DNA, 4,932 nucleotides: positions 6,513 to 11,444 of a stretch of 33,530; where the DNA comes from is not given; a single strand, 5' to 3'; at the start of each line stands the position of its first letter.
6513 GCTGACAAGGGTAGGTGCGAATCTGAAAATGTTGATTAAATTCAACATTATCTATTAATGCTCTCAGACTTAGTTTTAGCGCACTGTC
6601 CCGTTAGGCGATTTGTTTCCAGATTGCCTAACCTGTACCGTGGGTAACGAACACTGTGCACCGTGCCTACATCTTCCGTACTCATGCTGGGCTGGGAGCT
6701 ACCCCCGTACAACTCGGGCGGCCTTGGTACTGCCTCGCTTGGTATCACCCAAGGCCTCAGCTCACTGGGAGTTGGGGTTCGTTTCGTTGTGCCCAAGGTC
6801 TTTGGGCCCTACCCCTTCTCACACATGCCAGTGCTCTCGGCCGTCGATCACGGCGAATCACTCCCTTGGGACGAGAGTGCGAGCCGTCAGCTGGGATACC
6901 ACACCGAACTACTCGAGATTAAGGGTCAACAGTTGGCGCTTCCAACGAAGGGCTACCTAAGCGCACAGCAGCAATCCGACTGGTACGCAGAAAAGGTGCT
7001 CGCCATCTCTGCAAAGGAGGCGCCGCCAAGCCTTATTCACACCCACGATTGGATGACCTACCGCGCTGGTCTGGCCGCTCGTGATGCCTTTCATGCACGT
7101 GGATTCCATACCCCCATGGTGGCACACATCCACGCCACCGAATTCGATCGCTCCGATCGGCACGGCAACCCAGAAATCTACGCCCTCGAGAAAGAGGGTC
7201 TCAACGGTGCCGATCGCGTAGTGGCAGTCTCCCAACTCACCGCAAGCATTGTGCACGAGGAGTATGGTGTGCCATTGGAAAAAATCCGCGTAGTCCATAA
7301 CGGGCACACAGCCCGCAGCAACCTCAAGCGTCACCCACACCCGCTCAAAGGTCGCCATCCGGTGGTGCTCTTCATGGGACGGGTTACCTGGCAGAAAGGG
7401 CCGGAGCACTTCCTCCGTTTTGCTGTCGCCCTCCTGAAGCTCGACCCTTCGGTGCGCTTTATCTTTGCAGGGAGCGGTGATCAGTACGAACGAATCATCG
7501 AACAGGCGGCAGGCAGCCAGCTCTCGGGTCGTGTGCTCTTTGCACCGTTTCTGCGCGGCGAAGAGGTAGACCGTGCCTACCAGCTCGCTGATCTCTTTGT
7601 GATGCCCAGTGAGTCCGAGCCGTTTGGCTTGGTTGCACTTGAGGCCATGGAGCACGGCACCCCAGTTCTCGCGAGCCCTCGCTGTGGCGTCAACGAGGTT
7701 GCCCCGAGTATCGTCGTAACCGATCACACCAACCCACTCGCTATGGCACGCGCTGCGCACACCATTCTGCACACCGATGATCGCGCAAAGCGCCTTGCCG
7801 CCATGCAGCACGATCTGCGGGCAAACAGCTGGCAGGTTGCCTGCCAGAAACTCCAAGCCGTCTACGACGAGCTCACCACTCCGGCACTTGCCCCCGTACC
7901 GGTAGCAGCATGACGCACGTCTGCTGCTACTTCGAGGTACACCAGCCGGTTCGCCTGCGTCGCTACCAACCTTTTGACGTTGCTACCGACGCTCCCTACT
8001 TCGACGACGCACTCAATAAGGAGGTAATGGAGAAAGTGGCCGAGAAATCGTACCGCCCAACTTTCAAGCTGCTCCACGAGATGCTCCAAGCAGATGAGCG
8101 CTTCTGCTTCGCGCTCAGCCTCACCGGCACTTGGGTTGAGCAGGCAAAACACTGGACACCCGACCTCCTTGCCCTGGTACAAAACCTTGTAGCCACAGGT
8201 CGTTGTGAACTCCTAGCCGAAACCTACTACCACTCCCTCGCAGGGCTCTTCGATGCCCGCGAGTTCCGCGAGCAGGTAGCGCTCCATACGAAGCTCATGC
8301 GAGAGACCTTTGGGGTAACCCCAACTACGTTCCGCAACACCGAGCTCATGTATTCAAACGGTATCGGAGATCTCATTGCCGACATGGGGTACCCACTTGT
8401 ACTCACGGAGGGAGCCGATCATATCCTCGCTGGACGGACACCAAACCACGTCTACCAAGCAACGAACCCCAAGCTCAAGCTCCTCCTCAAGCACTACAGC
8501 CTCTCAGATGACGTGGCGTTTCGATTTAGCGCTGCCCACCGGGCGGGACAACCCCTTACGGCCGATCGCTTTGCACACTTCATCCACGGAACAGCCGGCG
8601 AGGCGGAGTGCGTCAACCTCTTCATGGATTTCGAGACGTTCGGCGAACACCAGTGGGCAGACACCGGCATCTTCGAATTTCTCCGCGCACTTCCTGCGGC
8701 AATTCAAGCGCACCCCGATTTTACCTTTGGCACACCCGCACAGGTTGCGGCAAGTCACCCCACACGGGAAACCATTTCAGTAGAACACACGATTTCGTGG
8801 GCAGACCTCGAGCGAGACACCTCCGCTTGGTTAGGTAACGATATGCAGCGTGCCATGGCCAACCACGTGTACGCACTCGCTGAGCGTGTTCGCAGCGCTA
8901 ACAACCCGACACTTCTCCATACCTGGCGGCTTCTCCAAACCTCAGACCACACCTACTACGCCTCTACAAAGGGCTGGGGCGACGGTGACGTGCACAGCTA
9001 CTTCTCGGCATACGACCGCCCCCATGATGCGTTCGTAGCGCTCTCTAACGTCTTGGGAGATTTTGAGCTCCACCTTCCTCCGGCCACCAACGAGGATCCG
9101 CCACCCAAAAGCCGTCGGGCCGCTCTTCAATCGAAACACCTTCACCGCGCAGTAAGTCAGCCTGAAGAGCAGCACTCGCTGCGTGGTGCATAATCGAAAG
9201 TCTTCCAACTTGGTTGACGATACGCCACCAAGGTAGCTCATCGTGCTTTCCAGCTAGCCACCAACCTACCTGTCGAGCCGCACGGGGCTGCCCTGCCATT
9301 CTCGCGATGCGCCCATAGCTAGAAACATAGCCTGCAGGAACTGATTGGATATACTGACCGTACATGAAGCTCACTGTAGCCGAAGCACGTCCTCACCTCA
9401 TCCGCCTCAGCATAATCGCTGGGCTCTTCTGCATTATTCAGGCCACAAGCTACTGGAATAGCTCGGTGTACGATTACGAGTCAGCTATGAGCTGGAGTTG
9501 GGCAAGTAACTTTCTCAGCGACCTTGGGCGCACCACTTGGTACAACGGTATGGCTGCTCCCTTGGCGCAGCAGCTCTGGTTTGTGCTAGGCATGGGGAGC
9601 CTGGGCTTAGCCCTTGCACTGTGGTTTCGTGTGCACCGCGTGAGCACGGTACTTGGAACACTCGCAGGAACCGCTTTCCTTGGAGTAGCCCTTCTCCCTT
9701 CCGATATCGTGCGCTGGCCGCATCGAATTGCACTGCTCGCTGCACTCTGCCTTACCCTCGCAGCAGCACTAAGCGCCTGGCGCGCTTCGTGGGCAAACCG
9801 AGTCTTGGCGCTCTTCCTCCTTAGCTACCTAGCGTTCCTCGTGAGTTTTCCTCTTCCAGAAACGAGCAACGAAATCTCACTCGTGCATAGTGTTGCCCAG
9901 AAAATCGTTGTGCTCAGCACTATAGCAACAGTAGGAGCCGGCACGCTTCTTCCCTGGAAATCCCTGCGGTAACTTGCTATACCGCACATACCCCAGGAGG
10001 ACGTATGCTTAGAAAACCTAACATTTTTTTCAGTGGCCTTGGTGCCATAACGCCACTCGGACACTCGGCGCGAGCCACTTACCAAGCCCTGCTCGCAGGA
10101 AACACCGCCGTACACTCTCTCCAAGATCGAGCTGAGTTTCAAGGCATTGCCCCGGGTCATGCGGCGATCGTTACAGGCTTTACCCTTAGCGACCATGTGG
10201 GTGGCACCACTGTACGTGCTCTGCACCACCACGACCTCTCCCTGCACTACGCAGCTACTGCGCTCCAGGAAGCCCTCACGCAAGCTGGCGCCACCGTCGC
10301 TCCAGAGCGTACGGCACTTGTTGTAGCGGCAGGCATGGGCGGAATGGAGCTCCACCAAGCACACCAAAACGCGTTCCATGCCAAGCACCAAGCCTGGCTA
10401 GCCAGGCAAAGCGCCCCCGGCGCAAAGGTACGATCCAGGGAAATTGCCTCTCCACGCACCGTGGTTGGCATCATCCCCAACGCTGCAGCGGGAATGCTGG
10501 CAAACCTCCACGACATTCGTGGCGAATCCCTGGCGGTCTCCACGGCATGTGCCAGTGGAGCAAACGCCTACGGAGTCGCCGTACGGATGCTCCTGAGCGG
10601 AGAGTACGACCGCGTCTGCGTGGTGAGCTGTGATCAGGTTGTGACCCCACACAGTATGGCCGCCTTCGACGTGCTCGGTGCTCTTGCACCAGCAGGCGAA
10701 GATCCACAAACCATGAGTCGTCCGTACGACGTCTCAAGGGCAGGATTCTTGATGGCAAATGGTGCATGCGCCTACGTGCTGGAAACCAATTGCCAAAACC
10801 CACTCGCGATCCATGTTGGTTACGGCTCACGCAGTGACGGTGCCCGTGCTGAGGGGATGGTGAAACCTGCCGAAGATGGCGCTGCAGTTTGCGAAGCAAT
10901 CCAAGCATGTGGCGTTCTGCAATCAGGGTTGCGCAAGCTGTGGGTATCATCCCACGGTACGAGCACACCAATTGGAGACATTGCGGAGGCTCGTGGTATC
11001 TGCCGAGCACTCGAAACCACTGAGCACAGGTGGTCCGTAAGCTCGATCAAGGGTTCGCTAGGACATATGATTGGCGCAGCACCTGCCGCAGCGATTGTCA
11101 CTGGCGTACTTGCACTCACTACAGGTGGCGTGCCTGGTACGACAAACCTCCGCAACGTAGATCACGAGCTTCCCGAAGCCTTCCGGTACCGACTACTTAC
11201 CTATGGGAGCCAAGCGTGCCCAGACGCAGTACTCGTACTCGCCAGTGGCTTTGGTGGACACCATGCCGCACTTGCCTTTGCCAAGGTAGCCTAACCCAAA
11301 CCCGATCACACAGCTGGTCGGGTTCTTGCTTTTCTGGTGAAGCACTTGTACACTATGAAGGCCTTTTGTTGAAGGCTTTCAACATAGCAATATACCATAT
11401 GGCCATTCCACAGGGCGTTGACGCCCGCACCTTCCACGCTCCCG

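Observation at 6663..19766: Eukaryote-type glycogen toolkit concentrated in one bacterial locus, without glgC or glgB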

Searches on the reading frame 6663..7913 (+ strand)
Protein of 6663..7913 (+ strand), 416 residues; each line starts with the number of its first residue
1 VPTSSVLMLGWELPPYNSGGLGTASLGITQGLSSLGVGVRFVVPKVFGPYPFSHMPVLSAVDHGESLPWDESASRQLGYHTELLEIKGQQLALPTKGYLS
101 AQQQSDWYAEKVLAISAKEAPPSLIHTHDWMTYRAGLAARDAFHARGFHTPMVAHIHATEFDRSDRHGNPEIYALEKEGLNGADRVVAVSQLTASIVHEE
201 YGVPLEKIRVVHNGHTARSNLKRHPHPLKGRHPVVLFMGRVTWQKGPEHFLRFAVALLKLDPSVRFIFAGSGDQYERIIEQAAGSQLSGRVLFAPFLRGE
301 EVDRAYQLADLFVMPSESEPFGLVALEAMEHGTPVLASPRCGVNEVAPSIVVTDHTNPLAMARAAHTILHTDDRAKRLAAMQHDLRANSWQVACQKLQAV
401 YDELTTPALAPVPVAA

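Call 3: search_protein_families(library=pfam, proteins=[window:6663-7913:+], max_evalue=0.01)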
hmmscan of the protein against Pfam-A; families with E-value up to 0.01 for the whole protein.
window:6663-7913:+ (416 aa): 6 families
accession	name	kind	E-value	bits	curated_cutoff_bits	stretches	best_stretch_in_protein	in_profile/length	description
PF00534.26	Glycos_transf_1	-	1.1e-30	106.9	26.4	1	223-378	6-165/172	Glycosyl transferases group 1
PF13692.12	Glyco_trans_1_4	-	6.3e-25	88.5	27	1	233-369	2-140/142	Glycosyl transferases group 1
PF20706.3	GT4-conflict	-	7.4e-22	78.3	26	1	116-396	77-384/385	Family 4 Glycosyltransferase in conflict systems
PF13439.12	Glyco_transf_4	-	3.4e-18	66.7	28.5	1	101-214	53-165/170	Glycosyltransferase Family 4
PF13579.12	Glyco_trans_4_4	-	5.8e-18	66.2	29.7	1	19-214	1-158/158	Glycosyl transferase 4-like domain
PF08323.17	Glyco_transf_5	-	1.9e-15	57.7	22.7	1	6-207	2-235/239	Starch synthase catalytic domain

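Call 5: search_protein_families(library=ncbifam, proteins=[window:6663-7913:+], max_evalue=0.001)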
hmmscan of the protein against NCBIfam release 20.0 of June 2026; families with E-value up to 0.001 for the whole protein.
window:6663-7913:+ (416 aa): 43 families (the best 25 are shown)
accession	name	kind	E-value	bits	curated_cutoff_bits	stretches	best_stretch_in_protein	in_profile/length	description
TIGR03449.1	mycothiol_MshA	equivalog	2.4e-31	109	462.5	1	111-405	90-404/406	D-inositol-3-phosphate glycosyltransferase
TIGR04157.1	glyco_rSAM_CFB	subfamily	5.5e-28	98.1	400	1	170-349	157-341/406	TIGR04157 family glycosyltransferase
TIGR02149.1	glgA_Coryne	subfamily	2.5e-26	92.7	302.4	1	113-403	75-389/391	glycogen synthase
TIGR02095.1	glgA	subfamily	6.3e-24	84.5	328.45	2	231-403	293-476/477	glycogen/starch synthase, ADP-glucose type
TIGR03999.1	thiol_BshA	equivalog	2.2e-20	72.9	273.7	1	122-402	85-371/375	N-acetyl-alpha-D-glucosaminyl L-malate synthase BshA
TIGR04047.1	MSMEG_0565_glyc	hypoth_equivalog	8.5e-20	71.2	259.85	1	165-402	121-372/373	MSMEG_0565 family glycosyltransferase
NF038295.1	EPS_HpsP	equivalog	4.7e-18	65.4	550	1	174-404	146-387/388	hormogonium polysaccharide biosynthesis glycosyltransferase HpsP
NF041876.1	EPS_EpsE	equivalog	1.4e-14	54.1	400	1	191-381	171-371/389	exopolysaccharide biosynthesis GT4 family glycosyltransferase EpsE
NF053787.1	GlcN_PG_synth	equivalog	2.3e-13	49.7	480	1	226-405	191-360/361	N-acetylglucosaminyl phosphatidylglycerol synthase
TIGR04063.1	stp3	hypoth_equivalog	3.9e-13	49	442.05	1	114-405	85-396/397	TIGR04063 family PEP-CTERM/XrtA system glycosyltransferase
NF047684.1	TeichurnBiosyTuaC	equivalog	2.5e-12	46.4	550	1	92-347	80-328/391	teichuronic acid biosynthesis protein TuaC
NF001898.0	PRK00654.1-1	equivalog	3.1e-12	45.9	603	1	227-355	288-416/477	glycogen synthase GlgA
TIGR03088.1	stp2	hypoth_equivalog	9.7e-12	44.6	409.05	1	122-403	82-372/374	TIGR03088 family PEP-CTERM/XrtA system glycosyltransferase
NF001899.0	PRK00654.1-2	equivalog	2.7e-11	42.5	459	1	217-392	275-445/478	glycogen synthase GlgA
NF012028.0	PRK15484.1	subfamily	3.3e-11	42.9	618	1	203-376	158-346/380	lipopolysaccharide N-acetylglucosaminyltransferase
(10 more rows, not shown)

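Call 20: search_solved_structures(query=window:6663-7913:+, max_evalue=0.00001)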
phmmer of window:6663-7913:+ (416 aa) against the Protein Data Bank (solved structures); distinct sequences matched with E-value up to 0.00001: 46.
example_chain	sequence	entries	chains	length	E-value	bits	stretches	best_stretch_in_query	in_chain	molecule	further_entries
3c4q_A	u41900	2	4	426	9.5e-18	67.3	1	120-403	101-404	Predicted glycosyltransferases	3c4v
3c48_A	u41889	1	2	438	1e-17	67.2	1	120-403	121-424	Predicted glycosyltransferases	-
6tvp_A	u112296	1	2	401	1.8e-12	49.9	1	122-391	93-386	Alpha-maltose-1-phosphate synthase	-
6kih_A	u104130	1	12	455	3.2e-12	49.1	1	110-371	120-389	Tll1590 protein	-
2bis_A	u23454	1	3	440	7.4e-12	47.9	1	235-349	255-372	GLGA GLYCOGEN SYNTHASE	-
3fro_A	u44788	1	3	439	7.7e-12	47.8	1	235-349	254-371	GlgA glycogen synthase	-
3l01_A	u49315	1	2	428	8.3e-12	47.7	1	235-348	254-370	GlgA glycogen synthase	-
5d00_A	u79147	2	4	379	2.4e-09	39.7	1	123-403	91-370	N-acetyl-alpha-D-glucosaminyl L-malate synthase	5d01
2jjm_A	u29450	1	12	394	1.1e-08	37.4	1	123-346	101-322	GLYCOSYL TRANSFERASE, GROUP 1 FAMILY PROTEIN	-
3mbo_A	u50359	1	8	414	1.3e-08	37.2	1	123-346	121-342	Glycosyltransferase, group 1 family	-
5i45_A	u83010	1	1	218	3.1e-08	36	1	228-404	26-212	Glycosyl transferases group 1 family protein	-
9dcm_B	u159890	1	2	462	1.4e-07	33.8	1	233-343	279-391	Sucrose-phosphate synthase-like protein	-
3vue_A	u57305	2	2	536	1.4e-07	33.8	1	227-342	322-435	Granule-bound starch synthase 1, chloroplastic/amyloplastic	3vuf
8vrf_B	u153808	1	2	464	1.4e-07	33.8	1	233-343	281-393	Sucrose-phosphate synthase-like protein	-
8uag_A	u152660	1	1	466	1.4e-07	33.8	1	233-343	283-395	Sucrose-phosphate synthase-like protein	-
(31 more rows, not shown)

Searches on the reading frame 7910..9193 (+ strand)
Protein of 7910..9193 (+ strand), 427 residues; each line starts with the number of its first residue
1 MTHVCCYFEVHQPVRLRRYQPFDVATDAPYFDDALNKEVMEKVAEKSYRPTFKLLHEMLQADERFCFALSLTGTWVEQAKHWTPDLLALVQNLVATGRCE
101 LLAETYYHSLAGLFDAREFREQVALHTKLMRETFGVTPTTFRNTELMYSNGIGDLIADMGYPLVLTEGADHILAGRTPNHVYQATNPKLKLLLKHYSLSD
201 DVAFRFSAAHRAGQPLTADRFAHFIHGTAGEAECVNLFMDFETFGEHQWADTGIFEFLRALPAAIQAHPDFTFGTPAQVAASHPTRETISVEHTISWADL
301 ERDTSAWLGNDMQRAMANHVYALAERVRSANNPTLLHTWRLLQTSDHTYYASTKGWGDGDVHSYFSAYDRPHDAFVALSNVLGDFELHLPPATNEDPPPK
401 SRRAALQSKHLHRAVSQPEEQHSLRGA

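Call 3: search_protein_families(library=pfam, proteins=[window:7910-9193:+], max_evalue=0.01)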
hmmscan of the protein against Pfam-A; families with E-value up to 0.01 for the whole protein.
window:7910-9193:+ (427 aa): 3 families
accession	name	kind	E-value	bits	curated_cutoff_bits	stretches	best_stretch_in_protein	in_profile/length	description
PF03065.20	Glyco_hydro_57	-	3.7e-72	243.5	21.2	1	7-291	3-290/291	Glycosyl hydrolase family 57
PF01522.26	Polysacc_deac_1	-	0.0003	21.2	23.1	1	71-163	39-123/124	Polysaccharide deacetylase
PF01074.27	Glyco_hydro_38N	-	0.0098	15.8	25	0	45-167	22-144/270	Glycosyl hydrolases family 38 N-terminal domain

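Call 5: search_protein_families(library=ncbifam, proteins=[window:7910-9193:+], max_evalue=0.001)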
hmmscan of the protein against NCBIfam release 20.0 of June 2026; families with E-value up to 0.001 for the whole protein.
window:7910-9193:+ (427 aa): 0 families

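Call 21: search_solved_structures(query=window:7910-9193:+, max_evalue=0.01, show_alignments=2)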
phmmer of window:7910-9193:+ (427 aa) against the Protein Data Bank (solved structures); distinct sequences matched with E-value up to 0.01: 0.

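Call 52: search_solved_structures(query=A3, max_evalue=1, show_alignments=1)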
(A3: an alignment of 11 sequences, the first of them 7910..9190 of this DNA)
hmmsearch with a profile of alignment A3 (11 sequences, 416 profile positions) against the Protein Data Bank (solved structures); distinct sequences matched with E-value up to 1: 5.
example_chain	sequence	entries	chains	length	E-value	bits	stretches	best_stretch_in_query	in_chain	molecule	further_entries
1k1w_A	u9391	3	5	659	5.1e-09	38.4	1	45-171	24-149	4-ALPHA-GLUCANOTRANSFERASE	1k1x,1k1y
2b5d_X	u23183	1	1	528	0.01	17.6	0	182-355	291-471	alpha-Amylase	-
1ufa_A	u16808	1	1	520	0.084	14.6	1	73-149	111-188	TT1467 protein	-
3p0b_A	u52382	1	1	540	0.089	14.5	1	73-149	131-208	TT1467 protein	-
8hfa_A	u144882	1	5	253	0.42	12.3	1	98-167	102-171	NodB homology domain-containing protein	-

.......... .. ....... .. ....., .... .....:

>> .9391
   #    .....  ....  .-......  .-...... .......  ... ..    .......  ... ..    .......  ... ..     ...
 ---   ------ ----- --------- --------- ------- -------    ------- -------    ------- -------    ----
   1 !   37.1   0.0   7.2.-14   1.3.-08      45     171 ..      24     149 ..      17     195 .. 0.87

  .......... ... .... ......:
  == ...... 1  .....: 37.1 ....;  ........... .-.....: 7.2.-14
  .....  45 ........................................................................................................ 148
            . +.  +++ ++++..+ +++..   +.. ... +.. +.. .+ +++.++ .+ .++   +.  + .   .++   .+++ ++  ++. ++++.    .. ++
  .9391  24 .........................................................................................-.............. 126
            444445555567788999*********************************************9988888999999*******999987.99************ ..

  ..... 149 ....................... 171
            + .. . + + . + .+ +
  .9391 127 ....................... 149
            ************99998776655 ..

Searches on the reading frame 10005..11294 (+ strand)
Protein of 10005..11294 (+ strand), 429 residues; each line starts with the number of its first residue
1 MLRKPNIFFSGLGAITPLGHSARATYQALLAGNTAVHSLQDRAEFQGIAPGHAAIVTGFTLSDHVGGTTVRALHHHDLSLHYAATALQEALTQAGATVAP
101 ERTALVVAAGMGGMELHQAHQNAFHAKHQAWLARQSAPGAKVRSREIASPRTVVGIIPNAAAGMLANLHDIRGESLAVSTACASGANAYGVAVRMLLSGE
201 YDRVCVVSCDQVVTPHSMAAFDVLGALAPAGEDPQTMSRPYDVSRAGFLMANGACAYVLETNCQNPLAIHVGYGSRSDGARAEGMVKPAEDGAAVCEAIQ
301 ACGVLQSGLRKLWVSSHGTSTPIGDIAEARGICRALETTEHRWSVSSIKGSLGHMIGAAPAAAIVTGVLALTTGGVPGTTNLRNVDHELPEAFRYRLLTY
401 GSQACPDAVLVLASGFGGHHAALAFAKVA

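Call 3: search_protein_families(library=pfam, proteins=[window:10005-11294:+], max_evalue=0.01)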
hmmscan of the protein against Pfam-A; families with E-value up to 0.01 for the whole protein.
window:10005-11294:+ (429 aa): 3 families
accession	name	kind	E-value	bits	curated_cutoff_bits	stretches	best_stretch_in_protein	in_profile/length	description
PF00109.32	ketoacyl-synt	-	9.4e-28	97.9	20.8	1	10-261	7-248/252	Beta-ketoacyl synthase, N-terminal domain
PF02801.28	Ketoacyl-synt_C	-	2.7e-18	66.5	20.8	1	268-382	2-118/119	Beta-ketoacyl synthase, C-terminal domain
PF08545.16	ACP_syn_III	-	0.0047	17.2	24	0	178-212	3-37/80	3-Oxoacyl-[acyl-carrier-protein (ACP)] synthase III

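Call 5: search_protein_families(library=ncbifam, proteins=[window:10005-11294:+], max_evalue=0.001)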
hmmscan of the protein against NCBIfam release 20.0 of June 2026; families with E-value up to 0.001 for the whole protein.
window:10005-11294:+ (429 aa): 18 families
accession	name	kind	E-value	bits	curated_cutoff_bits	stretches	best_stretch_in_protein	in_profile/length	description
TIGR03150.1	fabF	equivalog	3.7e-64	216.9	493.75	1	9-425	5-406/407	beta-ketoacyl-ACP synthase II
NF005589.0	PRK07314.1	subfamily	7.3e-61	206.1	387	1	6-428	5-412/413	beta-ketoacyl-ACP synthase II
NF004970.0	PRK06333.1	subfamily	6.2e-51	173.6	525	1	6-427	5-421/424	beta-ketoacyl-ACP synthase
NF006434.0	PRK08722.1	equivalog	3.7e-46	157.8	759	1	5-427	4-413/414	beta-ketoacyl-ACP synthase II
NF006274.0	PRK08439.1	equivalog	1.9e-44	152.1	621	1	7-428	4-406/406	beta-ketoacyl-ACP synthase II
NF005076.0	PRK06501.1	equivalog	5.4e-40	137.6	629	1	4-426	10-421/425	beta-ketoacyl-ACP synthase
NF058662.1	cispenta_AmcF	equivalog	2.8e-35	122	325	2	167-426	114-368/369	cispentacin biosynthesis acyltransferase subunit AmcF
NF005916.1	PRK07910.1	equivalog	5e-35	121.2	560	1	5-427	12-417/418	KasA/KasB family beta-ketoacyl-ACP synthase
NF005490.0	PRK07103.1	equivalog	1.8e-34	119.5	445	1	6-427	5-412/414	polyketide beta-ketoacyl:acyl carrier protein synthase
NF005935.0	PRK07967.1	equivalog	5e-34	117.8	630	1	9-428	6-404/406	beta-ketoacyl-ACP synthase I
NF004618.0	PRK05952.1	equivalog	5.2e-34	117.8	455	1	8-427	5-382/384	beta-ketoacyl-ACP synthase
NF006587.0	PRK09116.1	equivalog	3.7e-33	114.9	470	1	9-391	6-372/408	beta-ketoacyl-ACP synthase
NF006618.0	PRK09185.1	subfamily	2.5e-28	99.2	407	1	6-427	4-392/394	beta-ketoacyl-ACP synthase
NF040607.1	mycolic_Pks13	equivalog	3.7e-16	57.8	2100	1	151-382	240-475/1680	polyketide synthase Pks13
NF041183.1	Pks2_ls1_myc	equivalog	2.6e-15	54.4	2400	1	145-389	136-379/2086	sulfolipid-1 biosynthesis phthioceranic/hydroxyphthioceranic acid synthase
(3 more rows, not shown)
